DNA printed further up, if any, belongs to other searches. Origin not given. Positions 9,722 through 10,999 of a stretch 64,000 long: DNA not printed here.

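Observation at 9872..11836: Cobalamin-independent methionine synthase apparently split into two genes (N-domain-like without Zn ligands + catalytic core with Zn ligands)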

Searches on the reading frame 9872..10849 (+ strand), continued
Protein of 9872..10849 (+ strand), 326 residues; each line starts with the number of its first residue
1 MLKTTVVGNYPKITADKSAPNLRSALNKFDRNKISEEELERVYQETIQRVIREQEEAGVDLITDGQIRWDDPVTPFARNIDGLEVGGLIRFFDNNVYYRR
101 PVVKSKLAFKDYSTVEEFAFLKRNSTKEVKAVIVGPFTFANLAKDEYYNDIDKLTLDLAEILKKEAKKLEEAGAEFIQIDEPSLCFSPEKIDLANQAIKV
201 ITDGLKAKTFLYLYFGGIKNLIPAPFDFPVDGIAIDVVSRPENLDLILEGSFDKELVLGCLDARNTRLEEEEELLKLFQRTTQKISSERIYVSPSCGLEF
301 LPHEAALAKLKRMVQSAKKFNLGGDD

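Call 18: find_encoding_contigs(protein=P0094, flank=6000, max_places=2)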
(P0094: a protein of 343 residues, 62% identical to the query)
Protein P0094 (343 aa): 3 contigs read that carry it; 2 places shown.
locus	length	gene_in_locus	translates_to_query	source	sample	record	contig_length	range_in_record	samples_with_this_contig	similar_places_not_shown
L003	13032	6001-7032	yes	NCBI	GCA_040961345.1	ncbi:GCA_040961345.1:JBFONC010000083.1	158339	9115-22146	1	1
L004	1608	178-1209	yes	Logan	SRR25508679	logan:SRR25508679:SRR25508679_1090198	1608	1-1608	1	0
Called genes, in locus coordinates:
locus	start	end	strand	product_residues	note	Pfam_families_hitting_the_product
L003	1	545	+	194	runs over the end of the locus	PF01553:Acyltransferase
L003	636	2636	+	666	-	PF00575:S1, PF13509:S1_2 (faint), PF00575:S1, PF21710:Spt6_S1 (weak), PF23459:S1_RRP5 (weak), PF00575:S1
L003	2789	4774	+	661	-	PF13185:GAF_2 (weak), PF01590:GAF (weak), PF13185:GAF_2 (weak), PF13492:GAF_3 (weak), PF00072:Response_reg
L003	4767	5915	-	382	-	PF00890:FAD_binding_2 (faint), PF01266:DAO, PF07992:Pyr_redox_2 (faint), PF13450:NAD_binding_8 (weak), PF13738:Pyr_redox_3 (faint)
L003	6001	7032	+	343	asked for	PF01717:Meth_synt_2, PF08267:Meth_synt_1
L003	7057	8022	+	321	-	PF01717:Meth_synt_2, PF08267:Meth_synt_1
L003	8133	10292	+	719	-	PF00069:Pkinase, PF01636:APH (faint), PF07714:PK_Tyr_Ser-Thr, PF03109:ABC1, PF13181:TPR_8 (faint), PF13424:TPR_12 (weak), PF13414:TPR_11, PF13432:TPR_16 (weak), +4 more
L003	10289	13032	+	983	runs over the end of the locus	PF00069:Pkinase, PF07714:PK_Tyr_Ser-Thr, PF03783:CsgG (faint), PF07719:TPR_2 (faint), PF13414:TPR_11 (faint), PF13428:TPR_14 (faint), PF13432:TPR_16 (faint), PF00515:TPR_1 (faint), +7 more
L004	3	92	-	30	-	?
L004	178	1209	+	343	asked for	PF01717:Meth_synt_2, PF08267:Meth_synt_1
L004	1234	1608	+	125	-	?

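Call 19: find_encoding_contigs(protein=P0113, flank=6000, max_places=2)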
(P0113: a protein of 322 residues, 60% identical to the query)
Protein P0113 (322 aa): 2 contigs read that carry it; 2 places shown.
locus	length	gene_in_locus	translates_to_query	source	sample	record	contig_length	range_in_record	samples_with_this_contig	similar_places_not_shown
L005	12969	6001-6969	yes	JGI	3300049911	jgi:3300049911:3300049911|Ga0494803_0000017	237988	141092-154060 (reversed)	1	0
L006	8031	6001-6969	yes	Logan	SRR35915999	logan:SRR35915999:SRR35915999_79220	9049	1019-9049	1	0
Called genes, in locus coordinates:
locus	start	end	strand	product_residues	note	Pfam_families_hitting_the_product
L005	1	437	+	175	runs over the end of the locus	PF00156:Pribosyltran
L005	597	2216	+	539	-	PF03349:Toluene_X (weak)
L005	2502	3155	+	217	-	PF07719:TPR_2 (faint), PF13176:TPR_7 (faint), PF14559:TPR_19 (faint), PF13424:TPR_12 (faint), PF13428:TPR_14 (faint), PF13525:YfiO (faint), PF13174:TPR_6 (weak), PF13174:TPR_6 (weak), +3 more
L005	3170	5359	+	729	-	PF03065:Glyco_hydro_57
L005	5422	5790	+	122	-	PF09685:MamF_MmsF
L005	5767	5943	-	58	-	-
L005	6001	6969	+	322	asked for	PF01717:Meth_synt_2, PF08267:Meth_synt_1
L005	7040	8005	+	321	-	PF01717:Meth_synt_2, PF08267:Meth_synt_1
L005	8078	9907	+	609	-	PF02574:S-methyl_trans, PF02219:MTHFR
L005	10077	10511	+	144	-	-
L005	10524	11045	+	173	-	-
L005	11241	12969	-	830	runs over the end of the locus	PF00133:tRNA-synt_1, PF09334:tRNA-synt_1g, PF13603:tRNA-synt_1_2, PF00133:tRNA-synt_1, PF08264:Anticodon_1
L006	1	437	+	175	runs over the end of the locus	PF00156:Pribosyltran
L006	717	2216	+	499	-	PF03349:Toluene_X (weak)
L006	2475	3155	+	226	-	PF07719:TPR_2 (faint), PF13176:TPR_7 (faint), PF14559:TPR_19 (faint), PF13424:TPR_12 (faint), PF13428:TPR_14 (faint), PF13525:YfiO (faint), PF13432:TPR_16 (faint), PF13174:TPR_6 (weak), +2 more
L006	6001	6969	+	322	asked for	PF01717:Meth_synt_2, PF08267:Meth_synt_1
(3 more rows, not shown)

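Call 20: search_protein_families(library=pfam, proteins=[L001:7005-8159:+, L003:7057-8019:+, L005:7040-8002:+], max_evalue=0.01)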
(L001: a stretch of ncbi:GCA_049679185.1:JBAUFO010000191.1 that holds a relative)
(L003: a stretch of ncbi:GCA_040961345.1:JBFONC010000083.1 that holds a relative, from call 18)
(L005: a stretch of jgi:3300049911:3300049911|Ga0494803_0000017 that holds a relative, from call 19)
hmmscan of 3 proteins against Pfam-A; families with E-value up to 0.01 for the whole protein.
L001:7005-8159:+ (385 aa): 1 family
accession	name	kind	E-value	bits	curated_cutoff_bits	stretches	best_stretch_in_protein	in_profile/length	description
PF06739.17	SBBP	-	0.0034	17.7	20.5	0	109-123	16-30/38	Beta-propeller repeat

L003:7057-8019:+ (321 aa): 3 families
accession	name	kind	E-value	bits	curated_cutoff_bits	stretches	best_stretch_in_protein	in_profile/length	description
PF01717.24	Meth_synt_2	-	9.7e-88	295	21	1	3-312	2-323/324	Cobalamin-independent synthase, Catalytic domain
PF08267.18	Meth_synt_1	-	8e-13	49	27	1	108-274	137-307/313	Cobalamin-independent synthase, N-terminal domain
PF14566.11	PTPlike_phytase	-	0.0067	17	27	0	26-95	32-109/158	Inositol hexakisphosphate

L005:7040-8002:+ (321 aa): 2 families
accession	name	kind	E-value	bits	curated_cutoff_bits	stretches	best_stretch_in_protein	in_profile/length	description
PF01717.24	Meth_synt_2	-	1.5e-91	307.5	21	1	3-312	2-323/324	Cobalamin-independent synthase, Catalytic domain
PF08267.18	Meth_synt_1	-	5.2e-15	56.2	27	1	101-257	130-290/313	Cobalamin-independent synthase, N-terminal domain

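Call 37: predict_structure(alignment_id=A2)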
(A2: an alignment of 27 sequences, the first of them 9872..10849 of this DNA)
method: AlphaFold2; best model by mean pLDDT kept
length: 326 residues; sequences in the alignment: 27
mean_pLDDT: 86.7   pTM: 0.88
mean pLDDT of the five models: 86.7, 86.7, 75.2, 61.9, 61.2
residues with pLDDT >= 90: 183; 70-90: 109; 50-70: 29; < 50: 5
segments of 3 or more residues with pLDDT < 50: 261-263
pLDDT, mean of each block of 10 residues (from residue 1): 83 81 84 92 90 93 73 82 84 67 92 85 94 94 94 98 95 95 93 98 98 88 94 86 89 84 55 87 92 73 84 90 64
secondary structure, 60 per line:
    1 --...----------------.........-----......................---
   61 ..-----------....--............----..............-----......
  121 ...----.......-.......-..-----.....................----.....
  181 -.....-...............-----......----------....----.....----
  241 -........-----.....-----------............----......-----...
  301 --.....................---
elements in order: E3-5 H22-30 H36-57 H74-77 E80-91 E96-109 H115-123 E128-134 H136-142 H151-171 E176-180 H182-186 H188-202 E208-213 H224-227 E232-236 H242-249 E255-259 H271-282 E290-292 H303-323

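Call 39: fold_search(model_id=the predicted structure, library=pdb)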
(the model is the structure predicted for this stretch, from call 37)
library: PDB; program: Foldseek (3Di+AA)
matches with E <= 10: 1384; with E <= 0.001: 76
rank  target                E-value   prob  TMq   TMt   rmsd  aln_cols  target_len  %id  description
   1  1xpg_A                7.1e-21  1.00  0.88  0.41   2.8       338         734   22  Crystal Structure of T. maritima Cobalamin-Independent Methionine Synthase complexed with Zn2+ and Methyltetrahydrofol (released 2005-03-01)
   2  1xr2_B                2.0e-20  1.00  0.88  0.41   2.7       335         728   23  Crystal Structure of oxidized T. maritima Cobalamin-Independent Methionine Synthase complexed with Methyltetrahydrofol (released 2005-03-01)
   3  3bq6_B                2.4e-20  1.00  0.86  0.41   3.0       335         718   23  Crystal Structure of T. maritima Cobalamin-Independent Methionine Synthase complexed with Zn2+ (Monoclinic) (released 2008-03-11)
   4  4l6h                  3.3e-20  1.00  0.82  0.37   3.4       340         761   23  Crystal structure of the Candida albicans Methionine Synthase in complex with Methotrexate and Homocysteine (released 2014-03-05)
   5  1t7l_B                4.1e-20  1.00  0.88  0.41   2.7       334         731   23  Crystal Structure of Cobalamin-Independent Methionine Synthase from T. maritima (released 2005-03-01)
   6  1t7l_A                4.1e-20  1.00  0.87  0.40   3.0       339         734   23  Crystal Structure of Cobalamin-Independent Methionine Synthase from T. maritima (released 2005-03-01)
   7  1xdj_A                6.1e-20  1.00  0.88  0.41   2.7       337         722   22  Crystal Structure of T. maritima Cobalamin-Independent Methionine Synthase complexed with Zn2+ and Homocysteine (released 2005-03-01)
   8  1xr2_A                1.0e-19  1.00  0.85  0.40   3.1       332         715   23  Crystal Structure of oxidized T. maritima Cobalamin-Independent Methionine Synthase complexed with Methyltetrahydrofol (released 2005-03-01)
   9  4l65                  1.7e-19  1.00  0.83  0.38   3.2       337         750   23  Crystal structure of the Candida albicans Methionine Synthase in complex with 5-Methyl-Tetrahydrofolate and Methionine (released 2014-03-05)
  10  4ztx                  2.5e-19  1.00  0.87  0.39   3.0       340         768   21  Neurospora crassa cobalamin-independent methionine synthase complexed with Zn2+ (released 2015-12-09)
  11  4l5z                  3.1e-19  1.00  0.82  0.37   3.4       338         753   23  Crystal structure of the Candida albicans Methionine Synthase in complex with Homocysteine (released 2014-03-05)
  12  3bq6_A                3.5e-19  1.00  0.85  0.40   3.0       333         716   22  Crystal Structure of T. maritima Cobalamin-Independent Methionine Synthase complexed with Zn2+ (Monoclinic) (released 2008-03-11)
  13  3bq5_B                3.9e-19  1.00  0.86  0.41   2.7       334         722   23  Crystal Structure of T. maritima Cobalamin-Independent Methionine Synthase complexed with Zn2+ and Homocysteine (Monoc (released 2008-03-11)
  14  3rpd_B                4.4e-19  1.00  0.84  0.80   3.5       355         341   22  The structure of a B12-independent methionine synthase from Shewanella sp. W3-18-1 in complex with Selenomethionine. (released 2011-08-31)
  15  3bq5_A                1.3e-18  1.00  0.83  0.40   2.8       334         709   22  Crystal Structure of T. maritima Cobalamin-Independent Methionine Synthase complexed with Zn2+ and Homocysteine (Monoc (released 2008-03-11)
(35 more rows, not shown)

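Call 40: search_protein_representatives(protein=window:9872-10849:+)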
Query: 326 residues. Proteins with E-value up to 0.001 (for the whole library): 3008; up to 1e-10: 1312; up to 1e-30: 286. The best 150 are listed.
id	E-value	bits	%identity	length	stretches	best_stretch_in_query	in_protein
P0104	1.6e-131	455.1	63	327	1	1-321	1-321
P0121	2.3e-94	333.2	47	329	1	1-321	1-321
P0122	4.8e-90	319.0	48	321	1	1-323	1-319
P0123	2.8e-86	306.6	46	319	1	2-320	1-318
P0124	1.8e-84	300.6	48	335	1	4-316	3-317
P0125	3.4e-84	299.7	44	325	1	6-324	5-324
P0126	1.8e-82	294.1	43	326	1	4-323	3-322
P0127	1.7e-81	290.9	44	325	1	1-323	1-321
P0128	1.7e-81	290.8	45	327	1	2-320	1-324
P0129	3.5e-81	289.8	43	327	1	4-320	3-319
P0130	4.1e-79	283.0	45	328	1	1-317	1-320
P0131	5.4e-79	282.6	44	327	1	1-315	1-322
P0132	1.7e-78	281.1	45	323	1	4-319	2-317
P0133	3.5e-78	280.0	42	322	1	1-321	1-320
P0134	7.6e-78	278.9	43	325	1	2-323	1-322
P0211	3.4e-50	188.1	35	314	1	22-315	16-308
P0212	8.1e-50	186.8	35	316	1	22-323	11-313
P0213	8.5e-50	186.8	35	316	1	28-311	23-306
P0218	6.7e-49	183.8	33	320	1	25-318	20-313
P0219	3.9e-48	181.3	33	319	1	28-317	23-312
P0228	4.1e-47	178.0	29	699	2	8-317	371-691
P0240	4.5e-46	174.5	36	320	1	22-320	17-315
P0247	3.2e-45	171.7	31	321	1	21-316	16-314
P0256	3.1e-44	168.5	32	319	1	22-317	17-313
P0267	1.5e-42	162.9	36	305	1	22-312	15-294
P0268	3.6e-42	161.7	33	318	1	21-318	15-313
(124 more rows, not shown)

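Call 45: find_related_loci(query=A3, collection=genome_contigs, flank=4000)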
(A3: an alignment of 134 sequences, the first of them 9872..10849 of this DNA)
Query A3 (326 aa) in genome_contigs; peptide patterns used: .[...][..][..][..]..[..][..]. (x = any residue, [..] = any of these).
600 stretches matched a pattern (row limit reached: there are more); 559 encode a relative of the query (tblastn E <= 1e-3); the best 80 are kept; 80 distinct loci.
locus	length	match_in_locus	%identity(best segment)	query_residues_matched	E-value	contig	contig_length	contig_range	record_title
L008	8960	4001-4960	63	1-320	4e-139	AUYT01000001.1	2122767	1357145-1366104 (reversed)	MAG: candidate division Zixibacteria bacterium RBG-1 RBG1_1C00001, whole genome shotgun sequence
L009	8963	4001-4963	63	1-321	3e-139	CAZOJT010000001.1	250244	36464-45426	MAG TPA_asm: uncultured Ignavibacteria bacterium isolate binchicken_co89_550 genome assembly, contig: NODE_11_length_250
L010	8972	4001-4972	59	1-324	9e-135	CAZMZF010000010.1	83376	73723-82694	MAG TPA_asm: uncultured Ignavibacteria bacterium isolate binchicken_co376_191 genome assembly, contig: NODE_190_length_8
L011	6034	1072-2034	57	1-321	4e-130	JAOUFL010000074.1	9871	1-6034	MAG: Candidatus Zixiibacteriota bacterium isolate 4_1_July_SF_Bin42 4_1_July_SF_Bin42_scaffold_3399_c1, whole genome sho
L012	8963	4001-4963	63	1-321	3e-138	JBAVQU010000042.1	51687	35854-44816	MAG: Candidatus Zixiibacteriota bacterium isolate MFD02350_ilm_asm_bin5 k127_109157, whole genome shotgun sequence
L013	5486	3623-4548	62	1-321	9e-117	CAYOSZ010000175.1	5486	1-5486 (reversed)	MAG TPA_asm: uncultured Ignavibacteria bacterium isolate SRP214966_co2_364 genome assembly, contig: NODE_29789_length_54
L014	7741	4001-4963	48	1-321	6e-101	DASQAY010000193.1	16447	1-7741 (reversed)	MAG TPA_asm: Candidatus Eisenbacteria bacterium isolate SMAG_U11657 k141_1034276, whole genome shotgun sequence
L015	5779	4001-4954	47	2-319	5e-96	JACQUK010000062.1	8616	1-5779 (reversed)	MAG: Chloroflexi bacterium isolate NC_groundwater_1435_Ag_S-0.65um_64_30 S_p65_S5_coassembly_k141_1852157, whole genome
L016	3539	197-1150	48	2-319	1e-95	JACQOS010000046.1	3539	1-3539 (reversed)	MAG: Chloroflexi bacterium isolate NC_groundwater_1287_Ag_S-0.2um_66_61 S_p2_S4_coassembly_k141_829437, whole genome sho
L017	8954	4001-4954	47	2-319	4e-93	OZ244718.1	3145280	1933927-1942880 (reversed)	MAG: Dehalococcoidia bacterium isolate 64a180b2-7017-4824-b5be-e5f766f304e8 genome assembly, chromosome: 1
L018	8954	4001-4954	47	2-319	3e-93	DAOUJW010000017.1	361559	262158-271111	MAG TPA_asm: Dehalococcoidia bacterium isolate S34_281 k113_895121, whole genome shotgun sequence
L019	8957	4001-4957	47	1-319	1e-92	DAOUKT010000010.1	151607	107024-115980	MAG TPA_asm: Dehalococcoidia bacterium isolate S7_359 k113_3679504, whole genome shotgun sequence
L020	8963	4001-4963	45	2-321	1e-91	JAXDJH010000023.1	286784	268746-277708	MAG: Actinomycetota bacterium isolate BP_567 scaffold_3710900, whole genome shotgun sequence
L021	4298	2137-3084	48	4-319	7e-92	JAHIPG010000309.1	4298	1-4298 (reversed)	MAG: Nanoarchaeota archaeon isolate KR13_S3.mb.5 KR13_S3.mb.5_k141_511159, whole genome shotgun sequence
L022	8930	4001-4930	48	2-311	3e-91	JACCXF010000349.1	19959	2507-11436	MAG: Actinomycetota bacterium isolate MGR_bin171 SD2897-2912_k127_7849975, whole genome shotgun sequence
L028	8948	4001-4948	47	4-319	2e-89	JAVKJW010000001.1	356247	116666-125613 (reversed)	MAG: Candidatus Thermofontivivens primus isolate QQ_201705_bins_113 QQ_201705_bins_113_scaffold_1, whole genome shotgun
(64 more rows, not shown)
